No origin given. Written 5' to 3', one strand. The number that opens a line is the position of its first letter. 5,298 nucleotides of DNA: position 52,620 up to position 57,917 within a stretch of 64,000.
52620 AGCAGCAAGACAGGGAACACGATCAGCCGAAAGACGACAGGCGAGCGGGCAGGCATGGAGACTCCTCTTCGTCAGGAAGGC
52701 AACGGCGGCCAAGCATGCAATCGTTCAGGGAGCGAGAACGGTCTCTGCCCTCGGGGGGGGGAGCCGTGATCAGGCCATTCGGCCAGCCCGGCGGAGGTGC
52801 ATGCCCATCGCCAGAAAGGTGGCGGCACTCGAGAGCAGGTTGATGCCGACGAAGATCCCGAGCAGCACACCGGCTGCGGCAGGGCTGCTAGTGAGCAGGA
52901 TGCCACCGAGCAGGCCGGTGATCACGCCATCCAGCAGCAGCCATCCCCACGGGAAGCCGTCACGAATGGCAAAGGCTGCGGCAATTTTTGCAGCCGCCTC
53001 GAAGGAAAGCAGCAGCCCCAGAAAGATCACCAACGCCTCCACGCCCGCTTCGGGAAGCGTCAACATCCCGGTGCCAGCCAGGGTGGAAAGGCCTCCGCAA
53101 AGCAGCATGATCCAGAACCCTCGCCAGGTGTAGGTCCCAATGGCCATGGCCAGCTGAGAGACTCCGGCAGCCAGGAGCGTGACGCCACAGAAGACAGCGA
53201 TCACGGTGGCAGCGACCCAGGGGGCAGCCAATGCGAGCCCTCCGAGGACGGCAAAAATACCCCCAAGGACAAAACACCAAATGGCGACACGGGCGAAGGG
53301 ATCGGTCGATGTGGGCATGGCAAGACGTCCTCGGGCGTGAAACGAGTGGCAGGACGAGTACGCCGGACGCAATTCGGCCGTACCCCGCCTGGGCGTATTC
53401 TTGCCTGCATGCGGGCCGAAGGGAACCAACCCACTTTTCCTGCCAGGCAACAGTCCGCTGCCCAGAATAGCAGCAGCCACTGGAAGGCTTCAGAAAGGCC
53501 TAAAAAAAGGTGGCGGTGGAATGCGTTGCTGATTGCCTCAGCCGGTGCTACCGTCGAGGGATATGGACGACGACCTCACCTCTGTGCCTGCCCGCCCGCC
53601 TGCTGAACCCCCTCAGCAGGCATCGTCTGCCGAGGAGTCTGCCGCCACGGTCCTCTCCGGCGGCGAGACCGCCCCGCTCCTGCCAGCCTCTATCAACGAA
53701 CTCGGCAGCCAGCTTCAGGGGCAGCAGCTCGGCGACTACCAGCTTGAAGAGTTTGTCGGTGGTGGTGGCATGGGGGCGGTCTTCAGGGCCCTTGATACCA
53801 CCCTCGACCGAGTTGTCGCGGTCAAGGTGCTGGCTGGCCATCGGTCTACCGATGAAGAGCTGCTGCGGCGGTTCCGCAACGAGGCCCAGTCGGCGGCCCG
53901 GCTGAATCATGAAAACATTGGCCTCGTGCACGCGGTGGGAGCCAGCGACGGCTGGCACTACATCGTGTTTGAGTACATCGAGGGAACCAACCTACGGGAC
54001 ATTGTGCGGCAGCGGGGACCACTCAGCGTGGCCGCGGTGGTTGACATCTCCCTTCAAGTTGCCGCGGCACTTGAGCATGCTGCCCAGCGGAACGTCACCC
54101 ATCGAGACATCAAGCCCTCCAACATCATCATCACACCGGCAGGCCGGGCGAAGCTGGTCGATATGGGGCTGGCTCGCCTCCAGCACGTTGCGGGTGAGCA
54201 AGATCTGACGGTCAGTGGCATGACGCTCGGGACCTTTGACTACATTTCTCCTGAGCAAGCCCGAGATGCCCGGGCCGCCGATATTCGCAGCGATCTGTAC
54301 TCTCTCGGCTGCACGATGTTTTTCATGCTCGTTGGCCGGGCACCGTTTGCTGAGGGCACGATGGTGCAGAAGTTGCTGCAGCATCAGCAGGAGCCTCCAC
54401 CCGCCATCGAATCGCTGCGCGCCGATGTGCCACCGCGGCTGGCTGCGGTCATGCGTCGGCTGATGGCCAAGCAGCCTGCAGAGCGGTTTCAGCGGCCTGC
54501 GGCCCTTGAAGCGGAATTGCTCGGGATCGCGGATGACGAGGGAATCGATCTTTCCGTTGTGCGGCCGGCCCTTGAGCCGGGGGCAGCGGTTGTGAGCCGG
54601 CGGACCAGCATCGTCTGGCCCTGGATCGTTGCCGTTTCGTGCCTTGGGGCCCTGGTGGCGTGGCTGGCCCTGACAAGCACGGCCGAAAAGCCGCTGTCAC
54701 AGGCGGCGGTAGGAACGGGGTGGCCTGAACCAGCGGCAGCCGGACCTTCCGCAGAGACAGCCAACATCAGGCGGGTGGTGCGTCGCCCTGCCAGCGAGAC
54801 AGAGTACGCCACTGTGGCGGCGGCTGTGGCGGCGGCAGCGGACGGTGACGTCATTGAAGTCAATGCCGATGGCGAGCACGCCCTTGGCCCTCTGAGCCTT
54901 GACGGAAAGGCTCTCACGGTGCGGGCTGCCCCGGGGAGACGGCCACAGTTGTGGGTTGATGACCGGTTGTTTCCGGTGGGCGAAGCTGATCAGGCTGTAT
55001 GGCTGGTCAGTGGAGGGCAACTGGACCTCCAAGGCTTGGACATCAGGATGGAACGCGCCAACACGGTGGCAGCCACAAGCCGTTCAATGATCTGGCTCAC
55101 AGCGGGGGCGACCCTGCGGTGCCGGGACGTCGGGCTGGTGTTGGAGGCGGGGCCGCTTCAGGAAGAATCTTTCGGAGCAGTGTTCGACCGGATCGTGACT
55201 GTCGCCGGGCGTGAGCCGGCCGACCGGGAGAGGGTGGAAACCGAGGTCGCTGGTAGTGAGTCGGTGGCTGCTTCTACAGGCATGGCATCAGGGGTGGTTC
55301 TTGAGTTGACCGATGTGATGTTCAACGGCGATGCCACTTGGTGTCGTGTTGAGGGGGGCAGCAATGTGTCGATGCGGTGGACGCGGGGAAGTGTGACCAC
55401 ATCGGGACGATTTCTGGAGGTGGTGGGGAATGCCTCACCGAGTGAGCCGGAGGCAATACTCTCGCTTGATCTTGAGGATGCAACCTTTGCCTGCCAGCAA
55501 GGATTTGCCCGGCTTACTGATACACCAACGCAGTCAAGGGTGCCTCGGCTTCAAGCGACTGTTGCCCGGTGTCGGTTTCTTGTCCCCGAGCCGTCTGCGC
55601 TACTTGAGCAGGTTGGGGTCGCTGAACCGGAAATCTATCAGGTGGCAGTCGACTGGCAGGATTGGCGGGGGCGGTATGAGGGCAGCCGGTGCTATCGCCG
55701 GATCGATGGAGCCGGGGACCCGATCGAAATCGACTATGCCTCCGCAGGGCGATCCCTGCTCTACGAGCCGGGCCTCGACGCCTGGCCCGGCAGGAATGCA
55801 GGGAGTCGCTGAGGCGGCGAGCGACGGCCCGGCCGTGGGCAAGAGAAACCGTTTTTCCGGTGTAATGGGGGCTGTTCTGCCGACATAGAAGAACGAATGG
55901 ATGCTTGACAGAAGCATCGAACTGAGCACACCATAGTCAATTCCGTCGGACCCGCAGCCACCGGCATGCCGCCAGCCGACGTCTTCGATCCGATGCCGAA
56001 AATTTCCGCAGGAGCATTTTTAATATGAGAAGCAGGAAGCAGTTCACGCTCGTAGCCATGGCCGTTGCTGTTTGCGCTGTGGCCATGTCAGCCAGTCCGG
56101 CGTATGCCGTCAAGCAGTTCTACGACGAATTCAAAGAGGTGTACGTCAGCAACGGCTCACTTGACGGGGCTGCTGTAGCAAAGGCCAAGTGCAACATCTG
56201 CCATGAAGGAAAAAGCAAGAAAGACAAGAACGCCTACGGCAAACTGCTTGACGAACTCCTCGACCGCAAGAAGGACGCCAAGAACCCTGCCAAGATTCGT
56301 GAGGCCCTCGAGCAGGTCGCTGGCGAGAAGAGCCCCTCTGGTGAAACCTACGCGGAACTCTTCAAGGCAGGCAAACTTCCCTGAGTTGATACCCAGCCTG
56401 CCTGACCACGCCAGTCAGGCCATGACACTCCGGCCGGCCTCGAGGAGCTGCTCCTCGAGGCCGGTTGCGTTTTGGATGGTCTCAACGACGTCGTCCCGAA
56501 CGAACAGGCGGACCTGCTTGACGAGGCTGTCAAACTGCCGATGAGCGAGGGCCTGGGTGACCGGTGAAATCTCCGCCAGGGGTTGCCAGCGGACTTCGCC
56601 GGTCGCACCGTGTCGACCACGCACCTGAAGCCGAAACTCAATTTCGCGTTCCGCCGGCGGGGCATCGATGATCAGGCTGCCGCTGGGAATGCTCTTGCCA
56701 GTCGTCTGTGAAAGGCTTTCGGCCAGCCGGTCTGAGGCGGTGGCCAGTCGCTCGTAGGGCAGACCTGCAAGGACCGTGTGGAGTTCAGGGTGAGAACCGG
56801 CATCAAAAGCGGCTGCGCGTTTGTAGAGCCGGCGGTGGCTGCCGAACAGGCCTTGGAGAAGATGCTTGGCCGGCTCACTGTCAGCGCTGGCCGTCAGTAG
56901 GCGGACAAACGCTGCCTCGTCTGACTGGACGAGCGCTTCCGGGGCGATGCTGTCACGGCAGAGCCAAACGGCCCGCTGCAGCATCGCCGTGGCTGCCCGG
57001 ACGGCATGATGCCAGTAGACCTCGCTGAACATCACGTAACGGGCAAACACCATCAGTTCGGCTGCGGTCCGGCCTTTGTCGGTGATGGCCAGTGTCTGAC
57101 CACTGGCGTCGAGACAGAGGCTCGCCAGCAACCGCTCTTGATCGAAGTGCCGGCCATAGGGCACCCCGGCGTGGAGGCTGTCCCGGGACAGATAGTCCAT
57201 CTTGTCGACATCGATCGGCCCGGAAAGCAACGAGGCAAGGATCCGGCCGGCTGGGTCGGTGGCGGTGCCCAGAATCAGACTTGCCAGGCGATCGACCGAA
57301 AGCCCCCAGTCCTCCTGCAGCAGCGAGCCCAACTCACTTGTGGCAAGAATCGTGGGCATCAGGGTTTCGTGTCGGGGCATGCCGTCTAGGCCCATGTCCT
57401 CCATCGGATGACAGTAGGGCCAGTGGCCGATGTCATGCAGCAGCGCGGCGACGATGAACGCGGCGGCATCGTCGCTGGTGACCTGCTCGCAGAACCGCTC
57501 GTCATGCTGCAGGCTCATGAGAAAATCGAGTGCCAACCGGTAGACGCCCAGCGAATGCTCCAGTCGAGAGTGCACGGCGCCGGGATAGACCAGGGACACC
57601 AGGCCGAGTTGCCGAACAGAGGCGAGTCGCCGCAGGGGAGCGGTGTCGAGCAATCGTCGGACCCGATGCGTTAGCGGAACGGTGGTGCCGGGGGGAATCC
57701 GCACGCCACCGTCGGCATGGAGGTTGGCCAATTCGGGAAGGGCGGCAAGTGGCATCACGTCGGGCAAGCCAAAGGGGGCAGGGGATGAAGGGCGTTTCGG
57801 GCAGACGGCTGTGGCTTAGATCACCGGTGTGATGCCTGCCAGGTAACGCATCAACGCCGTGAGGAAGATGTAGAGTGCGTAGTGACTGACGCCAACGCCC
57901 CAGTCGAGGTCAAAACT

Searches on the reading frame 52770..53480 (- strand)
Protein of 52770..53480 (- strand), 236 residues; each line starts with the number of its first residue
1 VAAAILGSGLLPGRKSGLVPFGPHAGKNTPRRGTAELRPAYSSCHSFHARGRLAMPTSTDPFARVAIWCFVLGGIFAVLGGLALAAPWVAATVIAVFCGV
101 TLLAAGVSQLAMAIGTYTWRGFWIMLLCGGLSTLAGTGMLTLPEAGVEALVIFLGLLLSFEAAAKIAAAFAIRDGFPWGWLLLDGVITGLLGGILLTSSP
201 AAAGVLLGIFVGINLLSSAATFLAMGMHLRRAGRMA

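Call 6: search_protein_families(library=pfam, proteins=[window:52770-53480:-], max_evalue=0.001)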
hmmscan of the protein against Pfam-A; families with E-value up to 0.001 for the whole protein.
window:52770-53480:- (236 aa): 1 family
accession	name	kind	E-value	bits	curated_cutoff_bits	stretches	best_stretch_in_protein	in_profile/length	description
PF03729.18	DUF308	-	6.1e-13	49.3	25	2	71-140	1-72/73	Short repeat of unknown function (DUF308)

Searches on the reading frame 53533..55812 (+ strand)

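Call 6: search_protein_families(library=pfam, proteins=[window:53533-55812:+], max_evalue=0.001)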
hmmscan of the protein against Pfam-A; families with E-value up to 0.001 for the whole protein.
window:53533-55812:+ (759 aa): 3 families
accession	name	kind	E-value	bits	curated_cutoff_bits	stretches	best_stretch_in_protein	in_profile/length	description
PF00069.31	Pkinase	-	1.9e-42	145.9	31.7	1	69-327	1-260/263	Protein kinase domain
PF07714.23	PK_Tyr_Ser-Thr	-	1.1e-30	107.3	23.1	1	71-319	3-249/258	Protein tyrosine and serine/threonine kinase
PF03109.22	ABC1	-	0.00075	19.1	22.9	0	143-215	144-215/244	ABC1 atypical kinase-like domain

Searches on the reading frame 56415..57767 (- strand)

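Call 35: search_protein_families(library=pfam, proteins=[window:56415-57767:-], max_evalue=0.0001)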
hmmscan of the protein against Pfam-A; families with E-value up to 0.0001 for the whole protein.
window:56415-57767:- (450 aa): 2 families
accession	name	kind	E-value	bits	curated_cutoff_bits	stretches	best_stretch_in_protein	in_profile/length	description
PF19276.4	HD_assoc_2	-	3.1e-21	76.3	23.1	1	208-433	1-205/222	HD associated region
PF01966.28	HD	-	5e-07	30.4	22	1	68-148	1-73/116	HD domain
